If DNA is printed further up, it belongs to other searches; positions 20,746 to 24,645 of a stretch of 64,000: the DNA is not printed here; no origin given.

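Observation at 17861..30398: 12.5 kb co-oriented gene run of two giant surface proteins, a small acidic protein and a metzincin lipoprotein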

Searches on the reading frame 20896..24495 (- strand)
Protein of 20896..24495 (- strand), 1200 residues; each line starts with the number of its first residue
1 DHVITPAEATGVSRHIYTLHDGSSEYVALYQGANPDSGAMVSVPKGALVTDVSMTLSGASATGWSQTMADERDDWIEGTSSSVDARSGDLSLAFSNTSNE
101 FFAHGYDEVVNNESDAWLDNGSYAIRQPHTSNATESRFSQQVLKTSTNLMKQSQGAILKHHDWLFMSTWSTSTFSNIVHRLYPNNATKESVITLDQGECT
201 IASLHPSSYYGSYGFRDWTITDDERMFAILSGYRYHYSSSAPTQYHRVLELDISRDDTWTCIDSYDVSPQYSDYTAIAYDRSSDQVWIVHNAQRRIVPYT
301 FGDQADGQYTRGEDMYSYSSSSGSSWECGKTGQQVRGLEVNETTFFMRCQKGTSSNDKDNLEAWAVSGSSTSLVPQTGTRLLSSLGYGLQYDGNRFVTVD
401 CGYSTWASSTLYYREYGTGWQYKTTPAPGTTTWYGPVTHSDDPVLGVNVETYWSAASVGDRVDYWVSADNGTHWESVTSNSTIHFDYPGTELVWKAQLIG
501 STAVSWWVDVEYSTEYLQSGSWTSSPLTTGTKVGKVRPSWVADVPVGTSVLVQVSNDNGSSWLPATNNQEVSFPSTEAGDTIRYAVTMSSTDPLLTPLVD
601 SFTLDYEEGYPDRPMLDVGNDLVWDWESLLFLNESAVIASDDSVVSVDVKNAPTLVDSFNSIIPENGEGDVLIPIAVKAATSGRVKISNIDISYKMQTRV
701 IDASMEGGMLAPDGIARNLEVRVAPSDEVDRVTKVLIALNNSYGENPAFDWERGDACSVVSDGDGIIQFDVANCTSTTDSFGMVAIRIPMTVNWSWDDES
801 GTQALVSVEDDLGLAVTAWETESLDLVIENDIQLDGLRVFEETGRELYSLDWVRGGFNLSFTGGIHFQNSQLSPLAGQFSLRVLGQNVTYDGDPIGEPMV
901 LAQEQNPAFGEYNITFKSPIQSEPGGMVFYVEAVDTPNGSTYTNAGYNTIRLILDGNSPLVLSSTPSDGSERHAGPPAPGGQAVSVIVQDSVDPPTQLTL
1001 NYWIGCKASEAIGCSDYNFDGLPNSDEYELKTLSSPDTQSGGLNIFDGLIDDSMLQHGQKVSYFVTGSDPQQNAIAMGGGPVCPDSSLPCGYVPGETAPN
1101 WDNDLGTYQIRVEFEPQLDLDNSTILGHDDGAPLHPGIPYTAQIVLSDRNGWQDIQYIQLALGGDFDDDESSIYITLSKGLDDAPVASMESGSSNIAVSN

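Call 72: predict_structure(alignment_id=A5)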
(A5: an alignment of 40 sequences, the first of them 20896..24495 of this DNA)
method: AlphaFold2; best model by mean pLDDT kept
length: 1200 residues; sequences in the alignment: 40
mean_pLDDT: 77.1   pTM: 0.37
mean pLDDT of the five models: 77.1, 75.9, 75.9, 70.8, 69.7
residues with pLDDT >= 90: 253; 70-90: 645; 50-70: 205; < 50: 97
segments of 3 or more residues with pLDDT < 50: 1-14, 105-108, 116-148, 400-429, 1008-1015
pLDDT, mean of each block of 10 residues (from residue 1): 28 57 76 79 89 80 69 85 86 87 53 49 27 31 40 71 83 87 66 88 81 88 89 71 88 87 89 89 89 90 67 86 65 84 85 60 82 76 65 59 29 27 35 79 88 59 86 82 87 80 64 91 86 84 90 90 90 72 92 90 80 86 88 75 87 92 89 89 80 89 87 88 88 91 87 90 88 88 89 79 89 89 78 87 85 80 85 84 86 82 84 88 79 78 69 72 83 77 86 81 68 51 83 84 83 81 87 78 81 81 86 59 67 58 66 68 64 76 72 63
secondary structure, 60 per line:
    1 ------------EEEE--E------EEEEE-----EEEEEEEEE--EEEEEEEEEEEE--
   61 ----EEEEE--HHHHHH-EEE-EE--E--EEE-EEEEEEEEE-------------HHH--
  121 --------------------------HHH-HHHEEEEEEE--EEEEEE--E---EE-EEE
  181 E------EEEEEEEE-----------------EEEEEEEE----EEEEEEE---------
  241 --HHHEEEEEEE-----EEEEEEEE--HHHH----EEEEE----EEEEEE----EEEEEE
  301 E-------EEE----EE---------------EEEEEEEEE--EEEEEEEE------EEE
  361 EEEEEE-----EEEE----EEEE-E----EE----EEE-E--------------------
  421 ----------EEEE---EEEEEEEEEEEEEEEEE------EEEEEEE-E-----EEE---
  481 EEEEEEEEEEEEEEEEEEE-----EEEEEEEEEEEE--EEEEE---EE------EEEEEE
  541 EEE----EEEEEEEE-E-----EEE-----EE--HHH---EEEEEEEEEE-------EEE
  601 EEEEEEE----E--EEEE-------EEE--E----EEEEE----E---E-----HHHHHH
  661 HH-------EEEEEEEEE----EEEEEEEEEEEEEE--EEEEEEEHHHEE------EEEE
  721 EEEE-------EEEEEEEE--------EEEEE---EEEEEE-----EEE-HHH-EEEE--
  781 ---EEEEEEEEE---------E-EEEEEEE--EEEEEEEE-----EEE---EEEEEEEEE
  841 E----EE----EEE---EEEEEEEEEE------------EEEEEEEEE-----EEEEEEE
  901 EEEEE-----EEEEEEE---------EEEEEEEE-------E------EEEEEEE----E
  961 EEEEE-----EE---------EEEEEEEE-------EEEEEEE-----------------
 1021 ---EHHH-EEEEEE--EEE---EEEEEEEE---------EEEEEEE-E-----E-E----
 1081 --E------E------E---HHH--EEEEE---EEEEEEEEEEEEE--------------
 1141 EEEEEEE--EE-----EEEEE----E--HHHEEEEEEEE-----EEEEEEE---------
elements in order (helices of 4 or more, strands of 3 or more residues): E13-16 E26-30 E36-44 E47-58 E65-69 H72-77 E79-81 E90-92 E94-102 E154-160 E163-168 E178-181 E188-195 E213-220 E225-231 E246-252 E258-265 H268-271 E276-280 E285-290 E295-301 E309-311 E333-341 E344-351 E358-366 E372-375 E380-383 E396-398 E431-434 E438-454 E461-467 E475-477 E481-499 E505-516 E519-523 E535-543 E548-555 E563-565 E581-590 E598-607 E615-618 E626-628 E636-640 H655-662 E670-678 E683-696 E699-705 E717-724 E732-739 E748-752 E756-761 E767-769 E775-778 E784-792 E804-810 E813-820 E826-828 E832-841 E852-854 E858-867 E880-888 E894-905 E911-917 E927-934 E949-955 E960-965 E982-989 E997-1003 E1029-1034 E1037-1039 E1043-1050 E1060-1066 E1106-1110 E1114-1126 E1141-1147 E1157-1161 E1172-1179 E1185-1191

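Call 74: fold_search(model_id=the predicted structure, library=pdb)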
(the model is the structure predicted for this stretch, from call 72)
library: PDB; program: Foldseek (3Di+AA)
matches with E <= 10: 1648; with E <= 0.001: 168
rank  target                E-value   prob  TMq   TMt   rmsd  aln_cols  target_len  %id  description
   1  8wa2_A                8.9e-09  0.94  0.08  0.06  50.0      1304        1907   10  cryo-EM structure of native mastigonemes isolated from Chlamydomonas reinhardtii at 3.0 angstrom resolution (released 2024-04-10)
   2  8cml_E                3.1e-07  1.00  0.13  0.20  29.6       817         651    8  Cryo-EM structure of complement C5 in complex with nanobodies UNbC5-1 and UNbC5-2 (released 2023-09-27)
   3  8wa2_C                5.2e-07  0.82  0.09  0.08  41.0      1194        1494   10  cryo-EM structure of native mastigonemes isolated from Chlamydomonas reinhardtii at 3.0 angstrom resolution (released 2024-04-10)
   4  6tav_B                7.6e-07  0.97  0.09  0.08  39.3       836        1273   10  Crystal structure of endopeptidase-induced alpha2-macroglobulin (released 2021-05-12)
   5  9x1i_A                8.8e-07  0.97  0.07  0.08  35.6       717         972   11  Structure of endo-beta-N-acetylglucosaminidase HS (released 2026-03-18)
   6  6tav_C                9.2e-07  0.92  0.09  0.08  39.1       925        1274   10  Crystal structure of endopeptidase-induced alpha2-macroglobulin (released 2021-05-12)
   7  9jdh                  1.4e-06  1.00  0.11  0.25  15.3       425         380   10  Crystal structure of the T6SS effector BtaeB-NTD from Bacteroides fragilis (released 2025-09-03)
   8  5a42                  2.6e-06  0.92  0.11  0.09  41.7      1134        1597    8  Cryo-EM single particle 3D reconstruction of the native conformation of E. coli alpha-2-macroglobulin (ECAM) (released 2015-07-29)
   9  7b2m_A                2.8e-06  1.00  0.12  0.19  32.5       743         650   10  Cryo-EM structure of complement C4b in complex with nanobody E3 (released 2022-03-02)
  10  7sg7_S                3.2e-06  1.00  0.11  0.24  27.4       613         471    9  In situ cryo-EM structure of bacteriophage Sf6 gp8:gp14N complex at 2.8 A resolution (released 2022-11-09)
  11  4u48                  4.5e-06  0.87  0.11  0.09  48.6      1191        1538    9  Crystal structure of Salmonella alpha-2-macroglobulin (released 2014-09-17)
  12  3km9_A                4.7e-06  0.99  0.12  0.11  27.2       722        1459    8  Structure of complement C5 in complex with the C-terminal beta-grasp domain of SSL7 (released 2009-12-01)
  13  4hjj_H                5.2e-06  1.00  0.09  0.27  17.3       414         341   12  Structure Reveals Function of the Dual Variable Domain Immunoglobulin (DVD-Ig) Molecule (released 2013-05-08)
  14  7s63_A                7.6e-06  0.91  0.12  0.11  46.3      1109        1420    8  Native-form oocyte/egg Alpha-2-Macroglobulin (A2Moo) tetramer (released 2022-01-05)
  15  8eap_D                1.1e-05  1.00  0.10  0.23  28.2       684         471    8  Cryo-EM structure of the in-situ gp10-gp26 from bacteriophage P22 (released 2023-09-06)
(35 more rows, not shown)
